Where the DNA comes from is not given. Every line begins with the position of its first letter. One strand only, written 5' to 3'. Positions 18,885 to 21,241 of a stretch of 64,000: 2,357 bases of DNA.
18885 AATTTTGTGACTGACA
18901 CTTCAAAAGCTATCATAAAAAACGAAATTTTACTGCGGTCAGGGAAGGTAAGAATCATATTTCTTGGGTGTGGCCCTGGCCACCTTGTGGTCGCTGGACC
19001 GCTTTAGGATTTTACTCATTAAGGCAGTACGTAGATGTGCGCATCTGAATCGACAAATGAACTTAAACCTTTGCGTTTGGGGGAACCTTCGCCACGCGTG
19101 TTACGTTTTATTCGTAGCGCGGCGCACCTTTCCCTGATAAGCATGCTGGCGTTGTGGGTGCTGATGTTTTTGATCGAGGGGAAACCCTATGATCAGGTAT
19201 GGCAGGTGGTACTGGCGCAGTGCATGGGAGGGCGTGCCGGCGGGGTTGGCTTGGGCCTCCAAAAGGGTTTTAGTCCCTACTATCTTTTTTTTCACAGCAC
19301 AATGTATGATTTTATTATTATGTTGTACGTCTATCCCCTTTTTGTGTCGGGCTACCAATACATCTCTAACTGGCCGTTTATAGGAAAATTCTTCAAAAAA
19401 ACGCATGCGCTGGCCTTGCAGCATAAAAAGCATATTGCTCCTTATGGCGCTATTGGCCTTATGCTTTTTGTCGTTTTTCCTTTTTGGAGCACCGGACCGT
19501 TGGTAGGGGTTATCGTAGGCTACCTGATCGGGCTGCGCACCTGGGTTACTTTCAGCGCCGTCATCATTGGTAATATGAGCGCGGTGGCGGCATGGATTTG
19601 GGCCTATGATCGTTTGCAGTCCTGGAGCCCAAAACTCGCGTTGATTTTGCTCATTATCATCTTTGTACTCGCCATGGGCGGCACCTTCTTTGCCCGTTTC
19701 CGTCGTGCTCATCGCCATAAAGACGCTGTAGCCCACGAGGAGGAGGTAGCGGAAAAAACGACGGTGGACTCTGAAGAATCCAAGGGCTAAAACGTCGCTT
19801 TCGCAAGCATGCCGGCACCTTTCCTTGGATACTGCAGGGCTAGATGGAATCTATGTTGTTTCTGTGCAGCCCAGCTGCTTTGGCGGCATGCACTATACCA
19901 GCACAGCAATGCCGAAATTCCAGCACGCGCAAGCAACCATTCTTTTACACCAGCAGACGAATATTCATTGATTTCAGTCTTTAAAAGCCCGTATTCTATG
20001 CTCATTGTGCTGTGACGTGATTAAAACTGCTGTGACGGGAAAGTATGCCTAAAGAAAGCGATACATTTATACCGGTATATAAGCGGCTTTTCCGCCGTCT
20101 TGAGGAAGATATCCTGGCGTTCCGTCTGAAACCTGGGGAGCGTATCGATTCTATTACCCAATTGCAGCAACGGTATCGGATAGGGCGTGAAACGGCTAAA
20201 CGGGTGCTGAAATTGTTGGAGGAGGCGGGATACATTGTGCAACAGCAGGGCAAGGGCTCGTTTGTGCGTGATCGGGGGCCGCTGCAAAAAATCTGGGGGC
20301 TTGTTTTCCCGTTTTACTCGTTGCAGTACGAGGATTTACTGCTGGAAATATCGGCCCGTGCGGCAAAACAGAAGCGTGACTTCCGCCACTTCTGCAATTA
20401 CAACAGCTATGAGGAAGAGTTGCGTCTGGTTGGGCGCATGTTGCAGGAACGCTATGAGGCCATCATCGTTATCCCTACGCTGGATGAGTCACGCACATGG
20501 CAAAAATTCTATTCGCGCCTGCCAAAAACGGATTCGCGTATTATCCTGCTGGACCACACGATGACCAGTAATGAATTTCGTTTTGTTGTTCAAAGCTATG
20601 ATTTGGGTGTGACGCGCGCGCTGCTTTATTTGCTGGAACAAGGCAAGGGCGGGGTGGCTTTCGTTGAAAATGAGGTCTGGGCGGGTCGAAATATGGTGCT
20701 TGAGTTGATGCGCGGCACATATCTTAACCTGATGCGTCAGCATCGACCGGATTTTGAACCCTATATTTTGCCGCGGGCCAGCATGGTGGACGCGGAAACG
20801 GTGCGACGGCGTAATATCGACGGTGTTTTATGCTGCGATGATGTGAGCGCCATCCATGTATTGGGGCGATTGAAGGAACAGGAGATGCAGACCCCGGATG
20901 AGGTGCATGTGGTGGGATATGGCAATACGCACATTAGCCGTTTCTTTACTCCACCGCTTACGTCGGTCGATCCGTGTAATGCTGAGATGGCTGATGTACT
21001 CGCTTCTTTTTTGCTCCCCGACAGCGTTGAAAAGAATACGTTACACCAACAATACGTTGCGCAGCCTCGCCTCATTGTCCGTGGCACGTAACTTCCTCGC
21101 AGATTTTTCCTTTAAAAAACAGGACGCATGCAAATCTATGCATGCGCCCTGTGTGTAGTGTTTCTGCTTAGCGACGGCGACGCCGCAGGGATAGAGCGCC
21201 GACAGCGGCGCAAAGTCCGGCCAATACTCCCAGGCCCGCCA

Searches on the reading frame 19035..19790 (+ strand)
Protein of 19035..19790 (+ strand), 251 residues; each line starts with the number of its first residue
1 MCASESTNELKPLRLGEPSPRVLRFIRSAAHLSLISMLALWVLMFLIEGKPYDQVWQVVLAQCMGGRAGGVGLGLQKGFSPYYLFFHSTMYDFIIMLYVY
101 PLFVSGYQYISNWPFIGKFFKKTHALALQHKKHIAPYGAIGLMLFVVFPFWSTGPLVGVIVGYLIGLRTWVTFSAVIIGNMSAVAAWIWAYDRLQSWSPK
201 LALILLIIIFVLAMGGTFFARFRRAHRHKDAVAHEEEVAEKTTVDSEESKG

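Call 14: search_protein_families(library=pfam, proteins=[window:19035-19790:+], max_evalue=0.01)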
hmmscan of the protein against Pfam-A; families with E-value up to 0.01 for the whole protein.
window:19035-19790:+ (251 aa): 1 family
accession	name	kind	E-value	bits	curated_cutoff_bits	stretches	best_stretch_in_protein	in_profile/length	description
PF06695.16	Sm_multidrug_ex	-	6.1e-17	62.8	30.7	1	69-184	4-119/121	Putative small multi-drug export protein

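Call 16: find_encoding_contigs(protein=window:19035-19787:+, flank=10000, max_places=10)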
Protein window:19035-19787:+ (251 aa): 1 contig read that carries it; 1 place shown.
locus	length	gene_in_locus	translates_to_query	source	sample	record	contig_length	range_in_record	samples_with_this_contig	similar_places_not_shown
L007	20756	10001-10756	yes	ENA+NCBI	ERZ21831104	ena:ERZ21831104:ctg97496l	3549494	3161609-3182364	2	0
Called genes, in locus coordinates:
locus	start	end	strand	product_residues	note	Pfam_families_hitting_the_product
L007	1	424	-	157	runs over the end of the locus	PF02130:YbeY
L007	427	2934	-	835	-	PF07697:7TMR-HDED, PF07698:7TM-7TMR_HD, PF01966:HD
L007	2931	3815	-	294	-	PF01695:IstB_IS21 (faint), PF13401:AAA_22 (faint), PF02562:PhoH, PF13604:AAA_30, PF00270:DEAD (faint), PF13245:AAA_19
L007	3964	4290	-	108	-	PF04977:DivIC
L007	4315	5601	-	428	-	PF03952:Enolase_N, PF00113:Enolase_C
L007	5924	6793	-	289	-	-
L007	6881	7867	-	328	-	PF13623:SurA_N_2 (weak), PF13624:SurA_N_3, PF09312:SurA_N, PF13145:Rotamase_2, PF13616:Rotamase_3, PF00639:Rotamase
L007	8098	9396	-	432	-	PF03773:ArsP_1, PF00403:HMA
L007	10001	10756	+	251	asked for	PF06695:Sm_multidrug_ex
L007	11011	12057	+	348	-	PF00392:GntR, PF13377:Peripla_BP_3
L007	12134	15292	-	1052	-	PF19077:Big_13 (weak), PF13750:Big_3_3 (faint), PF07679:I-set (faint), PF13927:Ig_3 (faint)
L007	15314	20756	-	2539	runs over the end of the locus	PF13750:Big_3_3 (faint), PF19077:Big_13 (faint), PF13927:Ig_3 (faint), PF15418:DUF4625 (faint), PF24893:DUF7743 (faint), PF00801:PKD (weak), PF18911:PKD_4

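Call 17: find_homologous_proteins(query=window:19035-19787:+, max_evalue=1e-10)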
Query window:19035-19787:+ (251 aa): 43 proteins with E <= 1e-10 among 1434 candidates.
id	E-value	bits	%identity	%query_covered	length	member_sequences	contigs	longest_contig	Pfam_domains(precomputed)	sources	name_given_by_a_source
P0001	3.9e-160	549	98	100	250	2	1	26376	PF06695.17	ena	-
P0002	8.2e-94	332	63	86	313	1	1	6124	PF06695.17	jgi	-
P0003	1.4e-88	315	62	88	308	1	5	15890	PF06695.17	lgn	-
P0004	6.8e-86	306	58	90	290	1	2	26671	PF06695.17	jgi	jgi:uncharacterized membrane protein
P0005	1.8e-85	305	61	90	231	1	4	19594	PF06695.17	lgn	-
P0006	7.0e-85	303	58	93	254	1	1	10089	PF06695.17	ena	-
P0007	2.3e-83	298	60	86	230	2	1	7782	PF06695.17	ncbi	-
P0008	5.6e-83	296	60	86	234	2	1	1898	PF06695.17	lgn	-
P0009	1.0e-82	296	55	93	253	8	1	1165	PF06695.17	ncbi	-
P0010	2.0e-81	291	54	96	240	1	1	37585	PF06695.17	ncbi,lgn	-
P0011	2.3e-81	291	59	86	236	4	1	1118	PF06695.17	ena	-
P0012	5.8e-80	287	60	83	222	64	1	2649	PF06695.17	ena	-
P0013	3.3e-79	284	53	94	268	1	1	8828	PF06695.17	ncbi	-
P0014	5.1e-79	283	60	84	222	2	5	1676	PF06695.17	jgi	jgi:uncharacterized membrane protein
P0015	4.4e-78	280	54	91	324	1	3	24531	PF06695.17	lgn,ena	-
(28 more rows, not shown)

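Call 18: find_encoding_contigs(protein=P0001, flank=10000, max_places=3)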
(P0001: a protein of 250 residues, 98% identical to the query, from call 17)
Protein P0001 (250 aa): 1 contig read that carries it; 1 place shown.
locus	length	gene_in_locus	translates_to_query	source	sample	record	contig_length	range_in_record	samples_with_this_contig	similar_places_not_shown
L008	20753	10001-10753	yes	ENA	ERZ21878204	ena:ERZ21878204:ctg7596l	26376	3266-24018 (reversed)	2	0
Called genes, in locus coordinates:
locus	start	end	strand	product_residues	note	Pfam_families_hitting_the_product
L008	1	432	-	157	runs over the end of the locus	PF02130:YbeY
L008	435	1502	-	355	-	PF07698:7TM-7TMR_HD, PF01966:HD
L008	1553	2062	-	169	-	-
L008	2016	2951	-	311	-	PF07697:7TMR-HDED (weak)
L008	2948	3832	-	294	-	PF01695:IstB_IS21 (faint), PF13401:AAA_22 (faint), PF02562:PhoH, PF13604:AAA_30, PF00270:DEAD (faint), PF13245:AAA_19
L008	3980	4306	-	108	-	PF04977:DivIC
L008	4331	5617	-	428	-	PF03952:Enolase_N, PF00113:Enolase_C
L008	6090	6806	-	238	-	-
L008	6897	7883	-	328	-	PF13623:SurA_N_2 (weak), PF13624:SurA_N_3, PF09312:SurA_N, PF13145:Rotamase_2, PF13616:Rotamase_3, PF00639:Rotamase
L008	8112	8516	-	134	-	PF00403:HMA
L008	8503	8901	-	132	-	PF03773:ArsP_1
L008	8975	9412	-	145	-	PF03773:ArsP_1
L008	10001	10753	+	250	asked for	PF06695:Sm_multidrug_ex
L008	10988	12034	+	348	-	PF00392:GntR, PF13377:Peripla_BP_3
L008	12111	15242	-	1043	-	PF19077:Big_13 (weak), PF13750:Big_3_3 (faint), PF19077:Big_13 (weak)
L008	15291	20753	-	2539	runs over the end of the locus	PF13750:Big_3_3 (faint), PF19077:Big_13 (faint), PF15418:DUF4625 (faint), PF24893:DUF7743 (faint), PF00801:PKD, PF18911:PKD_4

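Call 19: find_encoding_contigs(protein=P0004, flank=10000, max_places=3)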
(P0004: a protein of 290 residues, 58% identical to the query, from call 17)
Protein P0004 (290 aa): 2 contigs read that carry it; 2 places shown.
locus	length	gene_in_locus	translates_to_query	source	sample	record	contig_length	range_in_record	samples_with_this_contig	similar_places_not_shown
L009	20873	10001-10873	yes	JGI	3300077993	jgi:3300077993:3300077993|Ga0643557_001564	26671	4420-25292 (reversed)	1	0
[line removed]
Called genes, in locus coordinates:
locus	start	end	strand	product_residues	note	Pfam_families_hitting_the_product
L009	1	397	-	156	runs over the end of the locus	-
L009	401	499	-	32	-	-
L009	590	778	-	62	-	PF04365:BrnT_toxin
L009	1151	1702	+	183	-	-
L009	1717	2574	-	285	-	PF13428:TPR_14 (faint), PF14559:TPR_19 (faint), PF13174:TPR_6 (faint), PF00515:TPR_1 (faint), PF07719:TPR_2 (faint), PF13181:TPR_8 (faint), PF13432:TPR_16, PF13424:TPR_12 (weak), +1 more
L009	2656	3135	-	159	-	-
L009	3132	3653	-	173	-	-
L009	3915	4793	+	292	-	PF01261:AP_endonuc_2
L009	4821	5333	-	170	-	PF00027:cNMP_binding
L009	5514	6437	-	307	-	PF01261:AP_endonuc_2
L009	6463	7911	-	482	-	PF00561:Abhydrolase_1, PF12146:Hydrolase_4, PF12697:Abhydrolase_6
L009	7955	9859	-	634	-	PF01541:GIY-YIG, PF27096:UvrC_M, PF22920:UvrC_RNaseH, PF08459:UvrC_RNaseH_dom, PF14520:HHH_5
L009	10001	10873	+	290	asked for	PF06695:Sm_multidrug_ex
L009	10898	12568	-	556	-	PF00920:ILVD_EDD_N, PF24877:ILV_EDD_C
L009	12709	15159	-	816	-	-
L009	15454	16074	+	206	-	PF00027:cNMP_binding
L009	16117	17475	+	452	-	PF00069:Pkinase, PF07714:PK_Tyr_Ser-Thr, PF03109:ABC1, PF05157:MshEN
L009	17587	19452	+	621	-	PF00884:Sulfatase, PF16347:SGSH_C (weak)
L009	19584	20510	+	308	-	PF04015:DUF362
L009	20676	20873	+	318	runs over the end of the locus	PF00072:Response_reg, PF00990:GGDEF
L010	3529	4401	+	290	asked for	PF06695:Sm_multidrug_ex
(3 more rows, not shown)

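Call 20: find_encoding_contigs(protein=P0003, flank=10000, max_places=3)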
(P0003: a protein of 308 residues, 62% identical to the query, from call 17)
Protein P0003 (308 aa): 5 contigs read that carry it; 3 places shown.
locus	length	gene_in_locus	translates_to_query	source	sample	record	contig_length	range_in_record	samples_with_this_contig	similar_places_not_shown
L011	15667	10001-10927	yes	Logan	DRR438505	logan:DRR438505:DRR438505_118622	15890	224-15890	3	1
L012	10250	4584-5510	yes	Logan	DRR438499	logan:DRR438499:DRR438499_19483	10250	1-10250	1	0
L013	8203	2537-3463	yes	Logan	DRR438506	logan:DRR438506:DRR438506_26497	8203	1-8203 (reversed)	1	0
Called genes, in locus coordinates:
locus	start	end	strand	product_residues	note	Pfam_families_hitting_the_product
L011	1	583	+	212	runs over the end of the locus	-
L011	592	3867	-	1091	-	PF02837:Glyco_hydro_2_N, PF22666:Glyco_hydro_2_N2 (weak), PF00703:Glyco_hydro_2, PF02836:Glyco_hydro_2_C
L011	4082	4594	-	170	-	PF04306:DUF456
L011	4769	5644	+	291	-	PF01937:ARMT1-like_dom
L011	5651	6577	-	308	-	PF01261:AP_endonuc_2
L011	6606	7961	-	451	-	PF00561:Abhydrolase_1, PF12146:Hydrolase_4, PF12697:Abhydrolase_6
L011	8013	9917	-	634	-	PF01541:GIY-YIG, PF27096:UvrC_M, PF00633:HHH (faint), PF22920:UvrC_RNaseH, PF08459:UvrC_RNaseH_dom, PF12826:HHH_2 (weak), PF14520:HHH_5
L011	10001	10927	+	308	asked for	PF06695:Sm_multidrug_ex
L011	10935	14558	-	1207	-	PF12795:MscS_porin, PF12794:MscS_TM, PF21088:MS_channel_1st (weak), PF00924:MS_channel_2nd, PF21082:MS_channel_3rd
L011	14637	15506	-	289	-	PF01261:AP_endonuc_2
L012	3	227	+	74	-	?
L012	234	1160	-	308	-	PF01261:AP_endonuc_2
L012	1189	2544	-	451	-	PF00561:Abhydrolase_1, PF12146:Hydrolase_4, PF12697:Abhydrolase_6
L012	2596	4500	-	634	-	PF01541:GIY-YIG, PF27096:UvrC_M, PF00633:HHH (faint), PF22920:UvrC_RNaseH, PF08459:UvrC_RNaseH_dom, PF12826:HHH_2 (weak), PF14520:HHH_5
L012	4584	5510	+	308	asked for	PF06695:Sm_multidrug_ex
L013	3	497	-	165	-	?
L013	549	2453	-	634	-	PF01541:GIY-YIG, PF27096:UvrC_M, PF00633:HHH (faint), PF22920:UvrC_RNaseH, PF08459:UvrC_RNaseH_dom, PF12826:HHH_2 (weak), PF14520:HHH_5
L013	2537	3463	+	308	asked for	PF06695:Sm_multidrug_ex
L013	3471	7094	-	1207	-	PF12795:MscS_porin, PF12794:MscS_TM, PF21088:MS_channel_1st (weak), PF00924:MS_channel_2nd, PF21082:MS_channel_3rd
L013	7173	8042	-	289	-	PF01261:AP_endonuc_2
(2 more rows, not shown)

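Call 36: list_cluster_members(proteins=[P0044, window:19035-19787:+, window:13349-14632:-])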
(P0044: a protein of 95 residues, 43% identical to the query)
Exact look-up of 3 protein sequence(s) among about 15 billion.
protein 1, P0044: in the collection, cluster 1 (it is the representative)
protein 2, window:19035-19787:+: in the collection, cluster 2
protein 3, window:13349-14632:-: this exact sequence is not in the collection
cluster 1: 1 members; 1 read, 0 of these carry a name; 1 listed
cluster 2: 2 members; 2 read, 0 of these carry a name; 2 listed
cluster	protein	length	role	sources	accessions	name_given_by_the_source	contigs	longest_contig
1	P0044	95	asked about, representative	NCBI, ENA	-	-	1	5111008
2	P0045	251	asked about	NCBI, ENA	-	-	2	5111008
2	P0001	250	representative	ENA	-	-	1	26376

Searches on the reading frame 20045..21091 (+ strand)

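Call 14: search_protein_families(library=pfam, proteins=[window:20045-21091:+], max_evalue=0.01)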
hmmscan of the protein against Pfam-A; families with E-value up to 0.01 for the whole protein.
window:20045-21091:+ (348 aa): 4 families
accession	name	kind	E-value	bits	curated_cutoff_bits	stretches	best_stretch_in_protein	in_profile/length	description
PF13377.12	Peripla_BP_3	-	1.3e-18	68.1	26.5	1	196-348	4-166/167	Periplasmic binding protein-like domain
PF00392.27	GntR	-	6e-11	42.3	27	1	12-74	2-64/64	Bacterial regulatory proteins, gntR family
PF09397.16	FtsK_gamma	-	0.00051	20.2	30.6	1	35-71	20-56/63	Ftsk gamma domain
PF14502.12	HTH_41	-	0.0018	18.1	25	1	29-69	1-42/48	Helix-turn-helix domain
